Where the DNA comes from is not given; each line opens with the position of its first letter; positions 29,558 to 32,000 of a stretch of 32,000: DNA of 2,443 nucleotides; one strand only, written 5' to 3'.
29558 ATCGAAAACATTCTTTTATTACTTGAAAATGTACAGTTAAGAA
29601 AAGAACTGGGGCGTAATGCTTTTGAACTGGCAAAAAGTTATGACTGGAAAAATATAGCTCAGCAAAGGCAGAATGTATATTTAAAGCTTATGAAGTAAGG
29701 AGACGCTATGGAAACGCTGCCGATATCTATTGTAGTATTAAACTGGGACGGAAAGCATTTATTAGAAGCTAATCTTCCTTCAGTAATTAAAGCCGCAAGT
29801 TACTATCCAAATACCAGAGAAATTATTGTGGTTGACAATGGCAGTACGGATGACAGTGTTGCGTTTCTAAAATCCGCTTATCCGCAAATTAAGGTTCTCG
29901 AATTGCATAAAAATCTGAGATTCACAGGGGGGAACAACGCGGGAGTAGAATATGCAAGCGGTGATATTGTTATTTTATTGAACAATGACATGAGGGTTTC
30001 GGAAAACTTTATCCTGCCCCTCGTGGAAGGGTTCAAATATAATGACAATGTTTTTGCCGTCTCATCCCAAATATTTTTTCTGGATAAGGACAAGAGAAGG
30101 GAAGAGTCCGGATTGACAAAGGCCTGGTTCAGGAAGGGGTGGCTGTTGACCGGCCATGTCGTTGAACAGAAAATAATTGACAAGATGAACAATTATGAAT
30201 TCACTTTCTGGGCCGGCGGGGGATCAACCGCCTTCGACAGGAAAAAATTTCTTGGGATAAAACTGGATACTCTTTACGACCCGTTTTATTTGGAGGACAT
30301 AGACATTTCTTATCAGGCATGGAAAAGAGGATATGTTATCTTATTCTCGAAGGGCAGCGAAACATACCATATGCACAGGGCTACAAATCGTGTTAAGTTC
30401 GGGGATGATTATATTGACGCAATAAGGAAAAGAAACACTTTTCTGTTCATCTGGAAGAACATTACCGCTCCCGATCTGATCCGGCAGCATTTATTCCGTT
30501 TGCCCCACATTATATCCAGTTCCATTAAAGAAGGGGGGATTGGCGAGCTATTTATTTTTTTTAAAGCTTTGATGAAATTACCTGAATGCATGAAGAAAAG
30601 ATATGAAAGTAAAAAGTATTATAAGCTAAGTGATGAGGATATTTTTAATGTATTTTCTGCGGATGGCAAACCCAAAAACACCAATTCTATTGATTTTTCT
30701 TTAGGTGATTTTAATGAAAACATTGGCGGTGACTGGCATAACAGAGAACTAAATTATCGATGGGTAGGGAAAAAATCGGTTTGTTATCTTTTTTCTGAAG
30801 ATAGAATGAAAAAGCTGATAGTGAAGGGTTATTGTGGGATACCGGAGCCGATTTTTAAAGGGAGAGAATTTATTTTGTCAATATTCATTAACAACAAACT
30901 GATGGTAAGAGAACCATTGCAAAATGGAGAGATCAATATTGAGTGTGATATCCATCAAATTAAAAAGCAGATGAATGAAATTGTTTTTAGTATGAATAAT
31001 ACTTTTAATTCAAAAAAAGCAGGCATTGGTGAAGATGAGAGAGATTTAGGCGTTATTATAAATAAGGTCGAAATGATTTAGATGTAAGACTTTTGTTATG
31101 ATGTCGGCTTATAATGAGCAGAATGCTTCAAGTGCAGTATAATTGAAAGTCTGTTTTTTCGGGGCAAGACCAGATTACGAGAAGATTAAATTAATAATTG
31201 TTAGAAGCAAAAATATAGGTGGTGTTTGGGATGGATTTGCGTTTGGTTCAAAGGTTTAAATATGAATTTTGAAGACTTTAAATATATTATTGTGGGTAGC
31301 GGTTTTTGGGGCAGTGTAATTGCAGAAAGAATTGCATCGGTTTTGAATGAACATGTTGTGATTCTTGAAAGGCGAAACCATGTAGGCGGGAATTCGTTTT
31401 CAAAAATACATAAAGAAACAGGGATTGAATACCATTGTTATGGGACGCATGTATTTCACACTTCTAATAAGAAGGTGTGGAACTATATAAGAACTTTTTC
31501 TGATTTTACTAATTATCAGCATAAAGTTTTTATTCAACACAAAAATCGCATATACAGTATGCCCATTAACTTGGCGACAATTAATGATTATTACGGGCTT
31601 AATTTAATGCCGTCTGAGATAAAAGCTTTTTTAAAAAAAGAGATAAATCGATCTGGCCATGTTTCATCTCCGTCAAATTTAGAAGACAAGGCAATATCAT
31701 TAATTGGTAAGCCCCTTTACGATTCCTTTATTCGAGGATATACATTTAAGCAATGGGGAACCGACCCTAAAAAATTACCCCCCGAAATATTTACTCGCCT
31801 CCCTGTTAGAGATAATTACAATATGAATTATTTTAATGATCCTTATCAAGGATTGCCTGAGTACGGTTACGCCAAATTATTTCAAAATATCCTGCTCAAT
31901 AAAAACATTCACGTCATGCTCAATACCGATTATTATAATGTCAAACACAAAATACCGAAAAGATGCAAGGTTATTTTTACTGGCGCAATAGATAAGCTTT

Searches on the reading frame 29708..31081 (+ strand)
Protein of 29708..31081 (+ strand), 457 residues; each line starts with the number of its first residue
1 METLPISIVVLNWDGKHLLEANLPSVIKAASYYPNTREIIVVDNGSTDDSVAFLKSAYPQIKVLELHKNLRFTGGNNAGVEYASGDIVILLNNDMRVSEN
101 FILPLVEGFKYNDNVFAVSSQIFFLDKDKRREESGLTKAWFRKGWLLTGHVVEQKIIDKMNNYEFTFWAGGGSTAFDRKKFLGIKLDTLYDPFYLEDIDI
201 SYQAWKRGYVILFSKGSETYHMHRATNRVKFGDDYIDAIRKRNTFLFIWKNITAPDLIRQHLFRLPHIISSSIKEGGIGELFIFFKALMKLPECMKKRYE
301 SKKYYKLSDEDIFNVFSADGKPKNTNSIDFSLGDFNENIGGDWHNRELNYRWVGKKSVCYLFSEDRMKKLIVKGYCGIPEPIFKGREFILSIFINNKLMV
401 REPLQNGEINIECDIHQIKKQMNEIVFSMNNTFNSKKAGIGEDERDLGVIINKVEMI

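Call 6: search_protein_families(library=pfam, proteins=[window:29708-31081:+], max_evalue=0.01)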
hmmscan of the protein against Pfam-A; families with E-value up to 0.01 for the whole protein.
window:29708-31081:+ (457 aa): 4 families
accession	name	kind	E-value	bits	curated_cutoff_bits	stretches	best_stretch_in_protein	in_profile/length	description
PF00535.33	Glycos_transf_2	-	8.3e-21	75.1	23.3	1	7-136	1-130/168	Glycosyl transferase family 2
PF13641.12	Glyco_tranf_2_3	-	4e-06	27.4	27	1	6-227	3-217/230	Glycosyltransferase like family 2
PF13632.12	Glyco_trans_2_3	-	8.4e-05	22.9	27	1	87-235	1-129/198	Glycosyl transferase family group 2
PF10111.15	Glyco_tranf_2_2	-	0.00028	20.9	27.3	1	12-98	8-95/276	Glycosyltransferase like family 2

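Call 45: search_protein_families(library=ncbifam, proteins=[window:29708-31081:+], max_evalue=0.00001)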
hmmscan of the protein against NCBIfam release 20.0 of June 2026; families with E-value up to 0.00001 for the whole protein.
window:29708-31081:+ (457 aa): 8 families
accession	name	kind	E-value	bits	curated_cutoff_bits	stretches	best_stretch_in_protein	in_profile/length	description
NF041875.1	EPS_EpsD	equivalog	8.5e-09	35.2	370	1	7-103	2-98/325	exopolysaccharide biosynthesis glycosyltransferase EpsD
TIGR03937.1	PgaC_IcaA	equivalog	6.7e-08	31.9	422.3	1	5-119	46-160/407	poly-beta-1,6-N-acetyl-D-glucosamine synthase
NF007482.0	PRK10073.1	equivalog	7.1e-08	31.8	423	1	5-107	7-108/334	glycosyltransferase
NF038299.1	EPS_HpsN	equivalog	1.3e-07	30.9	425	1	6-128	3-123/317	hormogonium polysaccharide biosynthesis glycosyltransferase HpsN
TIGR03965.1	mycofact_glyco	equivalog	2.9e-07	29.7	280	1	6-127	76-196/467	mycofactocin biosynthesis glycosyltransferase MftF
NF047588.1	GlcsyltransPgfSStrep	equivalog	4.4e-07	29.4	500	1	19-116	16-117/308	glycosyltransferase PgfS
TIGR04283.1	glyco_like_mftF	equivalog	1.2e-06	28.3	182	1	20-109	11-97/221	TIGR04283 family arsenosugar biosynthesis glycosyltransferase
TIGR03111.1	glyc2_xrt_Gpos1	hypoth_equivalog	9.5e-06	24.6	363.95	0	6-132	51-178/439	TIGR03111 family XrtG-associated glycosyltransferase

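Call 53: find_encoding_contigs(protein=window:29708-31078:+, flank=10000, max_places=2)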
Protein window:29708-31078:+ (457 aa): no gene with exactly this product is on record in the collection.

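Call 93: predict_structure(protein=window:29708-31078:+)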
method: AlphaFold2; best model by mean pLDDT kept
length: 457 residues; sequences in the alignment: 1
mean_pLDDT: 33.0   pTM: 0.25
mean pLDDT of the five models: 33.0, 29.4, 28.7, 26.7, 26.1
residues with pLDDT >= 90: 0; 70-90: 0; 50-70: 39; < 50: 418
segments of 3 or more residues with pLDDT < 50: 1-7, 13-22, 32-35, 65-457
pLDDT, mean of each block of 10 residues (from residue 1): 44 48 51 52 54 57 47 29 40 35 38 34 24 25 24 31 27 24 25 26 28 31 28 30 32 30 31 31 29 27 26 30 28 23 23 24 32 36 38 38 43 41 27 29 26 22
secondary structure, 60 per line:
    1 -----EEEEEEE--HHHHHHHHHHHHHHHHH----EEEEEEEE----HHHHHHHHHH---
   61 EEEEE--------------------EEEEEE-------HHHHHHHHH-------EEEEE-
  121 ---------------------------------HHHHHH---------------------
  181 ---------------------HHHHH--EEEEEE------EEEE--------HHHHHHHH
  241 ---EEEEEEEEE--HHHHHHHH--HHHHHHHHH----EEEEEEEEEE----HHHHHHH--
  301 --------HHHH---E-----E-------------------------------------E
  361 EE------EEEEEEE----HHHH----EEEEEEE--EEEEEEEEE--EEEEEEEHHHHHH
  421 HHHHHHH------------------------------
elements in order: E6-12 H15-31 E36-43 H48-57 E61-65 E86-91 H99-107 E115-119 H154-159 H202-206 E209-214 E221-224 H233-240 E244-252 H255-262 H265-273 E278-287 H292-298 H309-312 E360-362 E369-375 H380-383 E388-394 E397-405 E408-414 H415-427

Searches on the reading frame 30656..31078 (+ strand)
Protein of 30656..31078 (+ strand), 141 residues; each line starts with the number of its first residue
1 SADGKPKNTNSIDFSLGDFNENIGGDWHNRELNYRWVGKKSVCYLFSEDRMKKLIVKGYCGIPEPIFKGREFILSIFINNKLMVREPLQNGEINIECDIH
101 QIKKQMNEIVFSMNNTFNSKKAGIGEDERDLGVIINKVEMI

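Call 86: search_protein_families(library=pfam, proteins=[window:30656-31078:+], max_evalue=10)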
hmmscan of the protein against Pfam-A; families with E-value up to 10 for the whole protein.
seq(141 aa): 0 families

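Call 87: search_solved_structures(query=window:30656-31078:+, max_evalue=10)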
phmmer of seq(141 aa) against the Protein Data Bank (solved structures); distinct sequences matched with E-value up to 10: 1.
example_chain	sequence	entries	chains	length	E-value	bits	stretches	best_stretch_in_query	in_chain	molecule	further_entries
6p7h_A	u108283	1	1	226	1.1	12.6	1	61-100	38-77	Antibody DF2F-b.04 heavy chain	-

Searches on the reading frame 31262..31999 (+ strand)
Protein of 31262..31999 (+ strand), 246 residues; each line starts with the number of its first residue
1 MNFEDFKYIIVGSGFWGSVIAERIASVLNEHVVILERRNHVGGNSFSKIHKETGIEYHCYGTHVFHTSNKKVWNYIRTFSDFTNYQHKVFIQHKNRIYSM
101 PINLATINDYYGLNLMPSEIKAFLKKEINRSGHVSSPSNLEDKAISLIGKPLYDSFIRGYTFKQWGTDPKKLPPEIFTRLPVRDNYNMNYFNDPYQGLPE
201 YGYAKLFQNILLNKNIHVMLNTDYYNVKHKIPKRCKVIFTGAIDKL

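Call 97: search_protein_families(library=ncbifam, proteins=[window:31262-31999:+], max_evalue=0.00001)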
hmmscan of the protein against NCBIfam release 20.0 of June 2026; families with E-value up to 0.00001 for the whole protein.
window:31262-31999:+ (246 aa): 5 families
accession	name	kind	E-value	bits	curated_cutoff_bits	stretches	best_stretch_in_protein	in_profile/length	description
TIGR00031.1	UDP-GALP_mutase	equivalog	1.9e-59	201.5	303.75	1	6-246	2-249/378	UDP-galactopyranose mutase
NF005547.0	PRK07208.1-3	equivalog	8.5e-15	54.4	380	1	7-174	6-173/465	hypothetical protein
NF005548.0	PRK07208.1-4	equivalog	6.1e-11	41.6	389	1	8-174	6-168/488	hypothetical protein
NF005546.0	PRK07208.1-2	equivalog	5.5e-10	38.4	418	1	91-175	120-202/527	hypothetical protein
NF005545.0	PRK07208.1-1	equivalog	8.8e-07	27.6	451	1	8-168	10-166/504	hypothetical protein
